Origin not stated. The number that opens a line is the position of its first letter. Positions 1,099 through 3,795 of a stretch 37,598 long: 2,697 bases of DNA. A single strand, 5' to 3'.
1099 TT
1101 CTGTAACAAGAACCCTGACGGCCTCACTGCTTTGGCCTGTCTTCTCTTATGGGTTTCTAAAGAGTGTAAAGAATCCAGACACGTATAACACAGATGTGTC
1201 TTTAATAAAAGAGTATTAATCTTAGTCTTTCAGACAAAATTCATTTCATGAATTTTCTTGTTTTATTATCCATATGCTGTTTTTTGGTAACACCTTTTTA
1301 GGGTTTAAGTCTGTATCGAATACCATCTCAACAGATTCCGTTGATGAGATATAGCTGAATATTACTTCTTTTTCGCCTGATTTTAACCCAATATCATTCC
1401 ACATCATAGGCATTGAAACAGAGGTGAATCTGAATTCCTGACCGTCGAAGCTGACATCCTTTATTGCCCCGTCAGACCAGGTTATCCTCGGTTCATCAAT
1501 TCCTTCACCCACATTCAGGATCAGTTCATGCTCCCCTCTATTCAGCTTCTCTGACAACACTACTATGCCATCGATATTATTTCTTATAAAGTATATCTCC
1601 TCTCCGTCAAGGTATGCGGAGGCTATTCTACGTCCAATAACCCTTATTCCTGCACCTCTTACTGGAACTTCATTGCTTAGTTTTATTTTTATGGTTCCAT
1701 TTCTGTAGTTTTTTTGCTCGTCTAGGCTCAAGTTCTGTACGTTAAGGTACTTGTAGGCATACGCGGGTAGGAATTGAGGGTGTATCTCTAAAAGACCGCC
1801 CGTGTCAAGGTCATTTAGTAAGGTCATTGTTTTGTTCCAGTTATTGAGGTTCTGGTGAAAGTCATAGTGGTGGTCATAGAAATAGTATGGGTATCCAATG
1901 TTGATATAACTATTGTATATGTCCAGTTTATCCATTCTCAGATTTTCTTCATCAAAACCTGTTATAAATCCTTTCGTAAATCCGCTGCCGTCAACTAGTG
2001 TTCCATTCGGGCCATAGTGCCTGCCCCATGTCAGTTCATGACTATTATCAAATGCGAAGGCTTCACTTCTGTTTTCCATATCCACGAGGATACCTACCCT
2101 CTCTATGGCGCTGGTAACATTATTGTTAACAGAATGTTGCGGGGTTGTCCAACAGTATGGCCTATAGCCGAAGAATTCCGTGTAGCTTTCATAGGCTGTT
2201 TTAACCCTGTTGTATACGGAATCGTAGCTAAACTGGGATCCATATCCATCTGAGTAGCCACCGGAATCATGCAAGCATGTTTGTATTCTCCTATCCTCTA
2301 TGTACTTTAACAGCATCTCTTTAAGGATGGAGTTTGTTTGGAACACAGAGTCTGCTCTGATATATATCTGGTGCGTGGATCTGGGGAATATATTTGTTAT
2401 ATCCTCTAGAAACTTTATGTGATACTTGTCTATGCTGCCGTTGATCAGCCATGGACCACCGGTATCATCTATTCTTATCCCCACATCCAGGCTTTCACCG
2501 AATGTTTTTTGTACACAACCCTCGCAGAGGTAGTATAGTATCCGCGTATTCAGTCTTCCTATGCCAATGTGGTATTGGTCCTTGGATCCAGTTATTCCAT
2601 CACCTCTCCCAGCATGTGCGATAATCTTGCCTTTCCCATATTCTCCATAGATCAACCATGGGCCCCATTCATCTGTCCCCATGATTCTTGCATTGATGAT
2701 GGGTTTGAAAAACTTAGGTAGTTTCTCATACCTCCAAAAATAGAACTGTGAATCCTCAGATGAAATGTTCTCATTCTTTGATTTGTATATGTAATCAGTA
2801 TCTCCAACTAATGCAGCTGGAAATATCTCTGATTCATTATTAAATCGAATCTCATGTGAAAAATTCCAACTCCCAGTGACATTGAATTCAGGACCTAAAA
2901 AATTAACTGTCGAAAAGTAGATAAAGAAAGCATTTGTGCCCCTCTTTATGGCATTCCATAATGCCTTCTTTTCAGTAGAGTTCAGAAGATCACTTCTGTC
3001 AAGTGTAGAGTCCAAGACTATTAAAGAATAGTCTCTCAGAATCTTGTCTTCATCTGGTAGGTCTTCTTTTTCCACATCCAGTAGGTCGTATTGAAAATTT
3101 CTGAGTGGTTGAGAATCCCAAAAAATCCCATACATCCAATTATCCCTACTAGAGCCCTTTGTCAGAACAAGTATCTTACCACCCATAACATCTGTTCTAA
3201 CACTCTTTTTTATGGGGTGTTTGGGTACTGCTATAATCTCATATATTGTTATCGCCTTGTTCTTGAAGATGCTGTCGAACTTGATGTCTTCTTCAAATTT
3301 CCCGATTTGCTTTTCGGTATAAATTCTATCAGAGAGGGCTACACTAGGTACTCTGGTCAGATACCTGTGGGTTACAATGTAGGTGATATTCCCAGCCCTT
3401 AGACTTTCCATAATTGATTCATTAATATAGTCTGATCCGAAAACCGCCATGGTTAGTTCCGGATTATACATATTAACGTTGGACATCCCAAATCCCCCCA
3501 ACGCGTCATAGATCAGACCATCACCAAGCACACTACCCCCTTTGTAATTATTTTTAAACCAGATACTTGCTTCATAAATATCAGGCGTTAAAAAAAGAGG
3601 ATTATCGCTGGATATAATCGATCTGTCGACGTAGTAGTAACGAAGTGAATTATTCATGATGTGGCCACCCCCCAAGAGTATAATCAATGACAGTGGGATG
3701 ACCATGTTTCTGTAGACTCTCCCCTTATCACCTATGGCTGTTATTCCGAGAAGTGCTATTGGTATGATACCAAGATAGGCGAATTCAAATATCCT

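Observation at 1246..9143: Four-gene operon coupling a modular surface protein to a processive GT2 synthase, a GT4 and a giant polytopic/deacetylase-like fusion protein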

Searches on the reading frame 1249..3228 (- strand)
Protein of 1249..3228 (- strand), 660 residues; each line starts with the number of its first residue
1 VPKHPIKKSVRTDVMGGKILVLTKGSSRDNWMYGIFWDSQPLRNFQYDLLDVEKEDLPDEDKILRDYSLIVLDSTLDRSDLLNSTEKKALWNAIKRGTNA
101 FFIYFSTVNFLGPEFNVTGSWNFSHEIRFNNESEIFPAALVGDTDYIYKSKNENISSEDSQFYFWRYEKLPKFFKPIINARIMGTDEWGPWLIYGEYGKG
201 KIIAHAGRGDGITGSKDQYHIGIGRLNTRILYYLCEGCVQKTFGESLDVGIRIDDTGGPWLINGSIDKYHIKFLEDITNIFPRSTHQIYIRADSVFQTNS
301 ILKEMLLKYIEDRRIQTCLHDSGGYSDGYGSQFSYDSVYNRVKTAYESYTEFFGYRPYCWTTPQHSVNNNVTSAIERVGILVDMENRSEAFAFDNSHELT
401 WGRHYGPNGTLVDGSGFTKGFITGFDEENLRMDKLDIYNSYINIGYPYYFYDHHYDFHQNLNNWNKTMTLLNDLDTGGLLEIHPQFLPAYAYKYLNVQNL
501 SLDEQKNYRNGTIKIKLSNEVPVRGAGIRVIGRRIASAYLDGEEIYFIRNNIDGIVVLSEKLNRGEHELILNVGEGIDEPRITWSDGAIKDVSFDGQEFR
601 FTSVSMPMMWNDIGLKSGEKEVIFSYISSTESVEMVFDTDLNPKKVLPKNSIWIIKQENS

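Call 34: find_homologous_proteins(query=A3, max_evalue=0.001)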
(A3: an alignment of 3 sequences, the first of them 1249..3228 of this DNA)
Query A3 (3 sequences): 5861 candidates shared short words with the query, none scored E <= 0.001.

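Call 43: predict_structure(alignment_id=A3)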
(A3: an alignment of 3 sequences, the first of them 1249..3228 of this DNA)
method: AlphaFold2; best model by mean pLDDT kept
length: 660 residues; sequences in the alignment: 3
mean_pLDDT: 38.8   pTM: 0.26
mean pLDDT of the five models: 38.8, 38.4, 38.3, 36.3, 35.3
residues with pLDDT >= 90: 0; 70-90: 42; 50-70: 134; < 50: 484
segments of 3 or more residues with pLDDT < 50: 1-17, 27-45, 95-110, 112-302, 313-317, 320-331, 361-368, 381-497, 546-555, 576-660
pLDDT, mean of each block of 10 residues (from residue 1): 27 38 55 34 52 74 59 56 68 50 40 38 21 21 28 34 21 24 26 23 23 23 24 24 25 28 27 35 33 38 50 49 37 62 61 56 43 62 34 23 25 23 27 31 24 25 29 39 33 40 66 75 55 62 54 48 74 50 29 32 30 26 29 31 30 24
secondary structure, 60 per line:
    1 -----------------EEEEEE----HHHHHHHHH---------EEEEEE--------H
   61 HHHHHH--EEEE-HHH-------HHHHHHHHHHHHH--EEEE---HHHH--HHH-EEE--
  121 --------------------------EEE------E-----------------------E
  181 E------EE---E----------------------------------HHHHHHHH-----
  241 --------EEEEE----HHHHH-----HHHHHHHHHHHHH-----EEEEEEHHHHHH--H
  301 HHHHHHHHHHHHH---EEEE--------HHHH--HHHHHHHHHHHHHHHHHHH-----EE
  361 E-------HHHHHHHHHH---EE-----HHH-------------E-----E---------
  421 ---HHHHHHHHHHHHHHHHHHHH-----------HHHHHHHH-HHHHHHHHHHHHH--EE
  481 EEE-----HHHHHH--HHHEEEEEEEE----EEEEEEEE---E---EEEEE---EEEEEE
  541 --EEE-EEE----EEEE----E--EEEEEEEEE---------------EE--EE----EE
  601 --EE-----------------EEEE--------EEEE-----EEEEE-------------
elements in order (helices of 4 or more, strands of 3 or more residues): E18-23 H28-36 E46-51 H60-66 E69-72 H84-96 E99-102 H106-109 E116-118 E147-149 H228-235 E249-253 H258-262 H268-280 E286-291 H292-297 H300-313 E317-320 H329-332 H335-353 E359-361 H369-378 H424-443 H455-462 H464-476 E479-483 H489-494 E500-507 E512-519 E527-531 E535-540 E543-545 E547-549 E554-557 E565-573 E622-625 E634-637 E643-647

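Call 57: search_solved_structures(query=A3, max_evalue=10, show_alignments=3)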
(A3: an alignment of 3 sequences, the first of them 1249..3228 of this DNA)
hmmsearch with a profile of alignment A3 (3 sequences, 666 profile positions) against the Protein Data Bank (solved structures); distinct sequences matched with E-value up to 10: 0.

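Call 60: find_related_loci(query=A3, collection=metagenome_contigs, flank=8000)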
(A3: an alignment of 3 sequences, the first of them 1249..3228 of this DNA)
Query A3 (660 aa) in metagenome_contigs; peptide patterns used: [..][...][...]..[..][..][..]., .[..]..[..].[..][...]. (x = any residue, [..] = any of these).
223 stretches matched a pattern, but none encodes a relative of the query by tblastn (E <= 1e-3).

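Call 75: fold_search(model_id=the predicted structure, library=pdb)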
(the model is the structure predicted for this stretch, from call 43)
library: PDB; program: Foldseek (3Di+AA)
matches with E <= 10: 1146; with E <= 0.001: 1
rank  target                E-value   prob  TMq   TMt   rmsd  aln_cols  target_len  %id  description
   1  9o1t_A                9.7e-04  0.80  0.15  0.21  16.5       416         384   10  Heparanase P6 in complex with fragment J13 (released 2026-02-11)
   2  7xdi_F                1.7e-03  1.00  0.11  0.15   8.2        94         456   14  Tail structure of bacteriophage SSV19 (released 2022-08-10)
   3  6ifg_B                3.6e-03  1.00  0.09  0.13   2.6        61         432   18  Crystal structure of M1 zinc metallopeptidase E323A mutant bound to Tyr-ser-ala substrate from Deinococcus radiodurans (released 2019-09-25)
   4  6hfz_A                3.6e-03  0.20  0.09  0.14  23.3       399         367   10  Crystal structure of a two-domain esterase (CEX) active on acetylated mannans (released 2019-09-11)
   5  6a8z_B                4.9e-03  1.00  0.09  0.13   2.6        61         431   18  Crystal structure of M1 zinc metallopeptidase from Deinococcus radiodurans (released 2019-07-17)
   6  6kp0_A                5.6e-03  1.00  0.09  0.13   2.6        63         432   17  Crystal structure of two domain M1 zinc metallopeptidase E323A mutant bound to L-arginine (released 2020-01-22)
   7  6koz_B                5.6e-03  1.00  0.08  0.13   2.7        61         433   18  Crystal structure of two domain M1 zinc metallopeptidase E323 mutant bound to L-Leucine amino acid (released 2020-01-22)
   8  6koz_A                5.9e-03  1.00  0.09  0.13   2.7        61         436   18  Crystal structure of two domain M1 zinc metallopeptidase E323 mutant bound to L-Leucine amino acid (released 2020-01-22)
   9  6iff_A                7.1e-03  1.00  0.08  0.13   2.7        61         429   18  Crystal structure of M1 zinc metallopeptidase E323A mutant from Deinococcus radiodurans (released 2019-09-25)
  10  6a8z_A                8.0e-03  1.00  0.09  0.13   9.3        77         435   17  Crystal structure of M1 zinc metallopeptidase from Deinococcus radiodurans (released 2019-07-17)
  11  6kp1_A                8.5e-03  1.00  0.08  0.13   2.7        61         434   18  Crystal structure of two domain M1 zinc metallopeptidase E323A mutant bound to L-methionine amino acid (released 2020-06-24)
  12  7u6u_B                9.0e-03  0.96  0.12  0.18   5.9       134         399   11  Structure of an intellectual disability-associated ornithine decarboxylase variant G84R in complex with PLP (released 2022-10-19)
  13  6ifg_A                1.1e-02  0.99  0.09  0.13  14.2        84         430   18  Crystal structure of M1 zinc metallopeptidase E323A mutant bound to Tyr-ser-ala substrate from Deinococcus radiodurans (released 2019-09-25)
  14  2cc0_A                1.2e-02  1.00  0.12  0.37   4.3       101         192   11  Family 4 carbohydrate esterase from Streptomyces lividans in complex with acetate (released 2006-01-23)
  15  7fbw                  1.4e-02  1.00  0.13  0.39   3.5       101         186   15  Acetylxylan esterase from Caldanaerobacter subterraneus subsp. tengcongensis (released 2021-10-27)
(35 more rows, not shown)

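Call 97: search_solved_structures(query=A6, max_evalue=10, show_alignments=3)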
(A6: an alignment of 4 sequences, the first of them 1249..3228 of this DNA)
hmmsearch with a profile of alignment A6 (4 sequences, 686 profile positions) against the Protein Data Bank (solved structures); distinct sequences matched with E-value up to 10: 2.
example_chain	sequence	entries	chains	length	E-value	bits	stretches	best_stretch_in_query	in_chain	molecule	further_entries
3r0a_A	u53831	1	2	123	0.18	12.9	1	322-382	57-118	Putative transcriptional regulator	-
8evk_A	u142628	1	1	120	0.26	12.4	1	473-547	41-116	Dihydroneopterin aldolase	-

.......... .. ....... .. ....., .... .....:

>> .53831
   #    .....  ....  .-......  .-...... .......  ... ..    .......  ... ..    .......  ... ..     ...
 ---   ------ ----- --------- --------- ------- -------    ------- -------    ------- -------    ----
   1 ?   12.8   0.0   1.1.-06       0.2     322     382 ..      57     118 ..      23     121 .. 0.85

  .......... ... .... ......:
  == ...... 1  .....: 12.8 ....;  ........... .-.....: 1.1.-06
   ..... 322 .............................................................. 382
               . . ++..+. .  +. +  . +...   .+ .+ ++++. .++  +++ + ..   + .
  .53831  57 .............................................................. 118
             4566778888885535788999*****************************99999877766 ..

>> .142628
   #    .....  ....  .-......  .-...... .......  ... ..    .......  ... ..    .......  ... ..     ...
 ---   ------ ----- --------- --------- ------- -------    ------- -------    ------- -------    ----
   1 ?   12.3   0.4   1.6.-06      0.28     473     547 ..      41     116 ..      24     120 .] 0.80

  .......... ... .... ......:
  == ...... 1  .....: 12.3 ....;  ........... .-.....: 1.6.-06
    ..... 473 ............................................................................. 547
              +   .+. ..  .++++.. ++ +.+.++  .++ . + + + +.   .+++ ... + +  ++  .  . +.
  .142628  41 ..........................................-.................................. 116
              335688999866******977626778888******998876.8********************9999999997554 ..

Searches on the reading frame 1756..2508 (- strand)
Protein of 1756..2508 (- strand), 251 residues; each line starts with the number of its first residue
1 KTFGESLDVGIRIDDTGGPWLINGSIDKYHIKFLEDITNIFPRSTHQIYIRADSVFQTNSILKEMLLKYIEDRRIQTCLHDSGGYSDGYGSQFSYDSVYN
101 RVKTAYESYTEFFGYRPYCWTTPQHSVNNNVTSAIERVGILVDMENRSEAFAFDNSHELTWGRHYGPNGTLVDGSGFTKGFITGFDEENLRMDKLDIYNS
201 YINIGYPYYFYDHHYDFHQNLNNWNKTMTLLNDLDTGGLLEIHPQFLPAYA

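Call 59: search_protein_families(library=pfam, proteins=[window:1756-2508:-], max_evalue=10)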
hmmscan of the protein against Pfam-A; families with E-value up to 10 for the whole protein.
window:1756-2508:- (251 aa): 0 families

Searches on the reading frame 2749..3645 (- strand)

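Call 25: search_protein_families(library=pfam, proteins=[window:2749-3645:-], max_evalue=10)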
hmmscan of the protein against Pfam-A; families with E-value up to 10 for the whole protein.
window:2749-3645:- (299 aa): 2 families
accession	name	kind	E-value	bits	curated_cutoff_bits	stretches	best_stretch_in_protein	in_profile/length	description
PF01225.30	Mur_ligase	-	0.11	13.3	21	1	49-94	7-52/95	Mur ligase family, catalytic domain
PF23066.1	PH_21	-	0.13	12.7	27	1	105-181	43-113/120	C-Maf-inducing protein PH domain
